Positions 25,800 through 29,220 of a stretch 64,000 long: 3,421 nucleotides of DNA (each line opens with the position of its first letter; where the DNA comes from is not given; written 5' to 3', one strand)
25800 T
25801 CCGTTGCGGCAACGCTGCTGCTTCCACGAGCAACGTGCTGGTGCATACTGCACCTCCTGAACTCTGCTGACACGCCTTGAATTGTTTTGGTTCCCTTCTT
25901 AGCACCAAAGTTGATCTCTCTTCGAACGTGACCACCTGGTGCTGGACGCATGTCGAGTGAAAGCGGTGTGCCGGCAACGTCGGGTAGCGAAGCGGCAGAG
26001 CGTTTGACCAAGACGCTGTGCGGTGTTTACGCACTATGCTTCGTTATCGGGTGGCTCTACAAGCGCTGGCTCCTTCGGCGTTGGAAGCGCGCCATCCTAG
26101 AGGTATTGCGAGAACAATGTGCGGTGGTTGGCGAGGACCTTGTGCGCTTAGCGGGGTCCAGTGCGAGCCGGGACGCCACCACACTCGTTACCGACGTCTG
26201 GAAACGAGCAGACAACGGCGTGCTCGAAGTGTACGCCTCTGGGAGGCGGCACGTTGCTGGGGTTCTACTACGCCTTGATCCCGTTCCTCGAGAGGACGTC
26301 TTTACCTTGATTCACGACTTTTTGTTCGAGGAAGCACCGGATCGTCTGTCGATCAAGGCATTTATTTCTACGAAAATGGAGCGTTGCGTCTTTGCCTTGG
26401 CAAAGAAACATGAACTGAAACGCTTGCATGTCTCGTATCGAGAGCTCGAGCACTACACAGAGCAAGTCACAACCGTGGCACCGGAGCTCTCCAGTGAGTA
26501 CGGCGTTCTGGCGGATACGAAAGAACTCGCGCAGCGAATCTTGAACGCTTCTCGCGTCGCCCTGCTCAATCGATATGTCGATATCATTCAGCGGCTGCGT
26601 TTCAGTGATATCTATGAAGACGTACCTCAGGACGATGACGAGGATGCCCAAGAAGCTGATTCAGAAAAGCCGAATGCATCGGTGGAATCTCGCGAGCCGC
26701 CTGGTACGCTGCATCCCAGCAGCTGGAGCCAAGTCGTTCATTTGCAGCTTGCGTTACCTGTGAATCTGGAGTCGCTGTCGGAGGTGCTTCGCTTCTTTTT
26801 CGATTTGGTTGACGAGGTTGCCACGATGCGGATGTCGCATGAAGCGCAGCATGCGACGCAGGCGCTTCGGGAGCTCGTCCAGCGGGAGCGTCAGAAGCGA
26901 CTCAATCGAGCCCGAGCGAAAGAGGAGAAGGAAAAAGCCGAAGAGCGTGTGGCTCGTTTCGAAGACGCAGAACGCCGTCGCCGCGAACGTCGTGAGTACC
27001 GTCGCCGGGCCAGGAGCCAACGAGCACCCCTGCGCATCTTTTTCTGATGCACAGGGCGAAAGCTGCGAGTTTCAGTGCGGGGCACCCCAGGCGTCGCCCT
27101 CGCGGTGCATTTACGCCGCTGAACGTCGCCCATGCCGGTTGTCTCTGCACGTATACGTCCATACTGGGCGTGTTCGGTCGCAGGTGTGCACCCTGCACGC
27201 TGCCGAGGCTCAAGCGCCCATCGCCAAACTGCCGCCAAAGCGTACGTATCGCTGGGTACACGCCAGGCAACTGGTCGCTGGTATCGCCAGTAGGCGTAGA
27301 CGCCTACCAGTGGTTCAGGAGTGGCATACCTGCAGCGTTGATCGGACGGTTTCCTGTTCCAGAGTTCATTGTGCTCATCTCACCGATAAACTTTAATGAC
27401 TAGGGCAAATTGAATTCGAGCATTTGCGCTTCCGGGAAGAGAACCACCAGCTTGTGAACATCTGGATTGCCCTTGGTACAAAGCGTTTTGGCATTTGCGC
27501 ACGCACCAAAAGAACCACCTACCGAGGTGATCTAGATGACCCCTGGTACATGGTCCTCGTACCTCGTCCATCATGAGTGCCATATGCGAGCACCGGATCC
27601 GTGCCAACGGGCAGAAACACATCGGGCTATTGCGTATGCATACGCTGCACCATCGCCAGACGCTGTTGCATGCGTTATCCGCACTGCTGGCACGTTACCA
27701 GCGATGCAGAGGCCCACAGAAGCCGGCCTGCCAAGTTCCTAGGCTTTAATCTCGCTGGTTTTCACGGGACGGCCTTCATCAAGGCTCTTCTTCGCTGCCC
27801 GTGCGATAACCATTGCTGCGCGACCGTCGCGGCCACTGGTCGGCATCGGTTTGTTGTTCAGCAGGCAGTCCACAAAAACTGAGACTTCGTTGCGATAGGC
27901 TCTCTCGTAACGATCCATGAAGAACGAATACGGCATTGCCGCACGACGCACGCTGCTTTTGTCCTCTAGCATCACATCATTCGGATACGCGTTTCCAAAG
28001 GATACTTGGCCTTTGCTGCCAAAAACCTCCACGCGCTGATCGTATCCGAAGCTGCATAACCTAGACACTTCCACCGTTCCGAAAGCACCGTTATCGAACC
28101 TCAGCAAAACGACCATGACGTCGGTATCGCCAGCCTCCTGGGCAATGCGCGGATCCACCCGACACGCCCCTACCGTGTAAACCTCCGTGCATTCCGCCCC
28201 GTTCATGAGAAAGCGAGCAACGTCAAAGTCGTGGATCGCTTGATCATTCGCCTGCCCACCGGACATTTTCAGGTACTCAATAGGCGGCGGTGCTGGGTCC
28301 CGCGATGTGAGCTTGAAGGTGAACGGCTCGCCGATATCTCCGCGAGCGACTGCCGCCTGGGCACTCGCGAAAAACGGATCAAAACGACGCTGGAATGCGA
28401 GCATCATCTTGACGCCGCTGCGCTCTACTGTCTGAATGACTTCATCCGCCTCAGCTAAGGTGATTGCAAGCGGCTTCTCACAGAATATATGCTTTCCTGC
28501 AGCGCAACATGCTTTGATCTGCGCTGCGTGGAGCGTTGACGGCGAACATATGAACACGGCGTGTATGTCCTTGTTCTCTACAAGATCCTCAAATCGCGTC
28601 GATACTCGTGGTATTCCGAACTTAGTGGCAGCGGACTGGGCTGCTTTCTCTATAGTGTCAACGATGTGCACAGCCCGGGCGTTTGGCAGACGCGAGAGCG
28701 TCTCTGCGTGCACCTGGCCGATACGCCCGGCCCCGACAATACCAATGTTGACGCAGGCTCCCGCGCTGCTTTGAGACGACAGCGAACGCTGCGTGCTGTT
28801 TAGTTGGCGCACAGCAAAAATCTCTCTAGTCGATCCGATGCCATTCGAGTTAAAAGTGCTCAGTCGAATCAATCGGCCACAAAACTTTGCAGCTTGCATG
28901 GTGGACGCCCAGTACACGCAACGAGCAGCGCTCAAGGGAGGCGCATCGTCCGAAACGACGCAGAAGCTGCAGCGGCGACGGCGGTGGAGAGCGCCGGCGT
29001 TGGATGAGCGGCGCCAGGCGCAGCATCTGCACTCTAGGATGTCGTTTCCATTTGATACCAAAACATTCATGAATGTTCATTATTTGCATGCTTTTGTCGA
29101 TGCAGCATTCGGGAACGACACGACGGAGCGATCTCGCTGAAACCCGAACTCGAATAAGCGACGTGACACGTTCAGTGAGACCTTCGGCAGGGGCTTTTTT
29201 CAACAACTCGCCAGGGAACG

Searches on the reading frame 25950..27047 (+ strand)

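Call 6: search_protein_families(library=pfam, proteins=[window:25950-27047:+])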
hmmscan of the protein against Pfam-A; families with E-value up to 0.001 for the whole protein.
window:25950-27047:+ (365 aa): 1 family
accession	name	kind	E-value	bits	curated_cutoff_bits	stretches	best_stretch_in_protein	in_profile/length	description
PF07946.19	CCDC47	-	1.6e-43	149.5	27.7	1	20-355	8-325/326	PAT complex subunit CCDC47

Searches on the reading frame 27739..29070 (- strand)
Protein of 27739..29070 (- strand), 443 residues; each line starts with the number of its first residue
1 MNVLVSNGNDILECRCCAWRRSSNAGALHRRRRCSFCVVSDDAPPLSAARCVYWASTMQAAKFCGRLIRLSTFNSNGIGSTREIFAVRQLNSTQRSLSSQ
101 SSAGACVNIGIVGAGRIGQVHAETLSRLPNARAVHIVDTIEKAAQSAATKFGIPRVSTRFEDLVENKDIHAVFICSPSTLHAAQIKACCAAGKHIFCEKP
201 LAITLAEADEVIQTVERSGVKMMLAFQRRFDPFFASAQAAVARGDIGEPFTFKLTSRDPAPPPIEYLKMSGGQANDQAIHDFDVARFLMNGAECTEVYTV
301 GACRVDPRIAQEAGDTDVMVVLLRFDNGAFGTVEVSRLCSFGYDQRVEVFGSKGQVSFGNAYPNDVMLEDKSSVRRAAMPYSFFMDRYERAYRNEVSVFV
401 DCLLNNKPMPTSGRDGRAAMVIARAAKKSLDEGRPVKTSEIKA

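Call 6: search_protein_families(library=pfam, proteins=[window:27739-29070:-])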
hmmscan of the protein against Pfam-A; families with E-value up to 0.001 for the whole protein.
window:27739-29070:- (443 aa): 4 families
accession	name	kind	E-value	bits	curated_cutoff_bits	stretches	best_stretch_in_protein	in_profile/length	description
PF01408.29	GFO_IDH_MocA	-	4.2e-31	108.6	24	1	107-225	1-119/120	Oxidoreductase family, NAD-binding Rossmann fold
PF22725.1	GFO_IDH_MocA_C3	-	4.4e-25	88.5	27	1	234-356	1-123/124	GFO/IDH/MocA C-terminal domain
PF02894.22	GFO_IDH_MocA_C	-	2.8e-24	86.6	22.9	1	240-437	3-217/218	Oxidoreductase family, C-terminal alpha/beta domain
PF03435.24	Sacchrp_dh_NADP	-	3.9e-05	24.4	25.1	1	109-197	1-97/129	Saccharopine dehydrogenase NADP binding domain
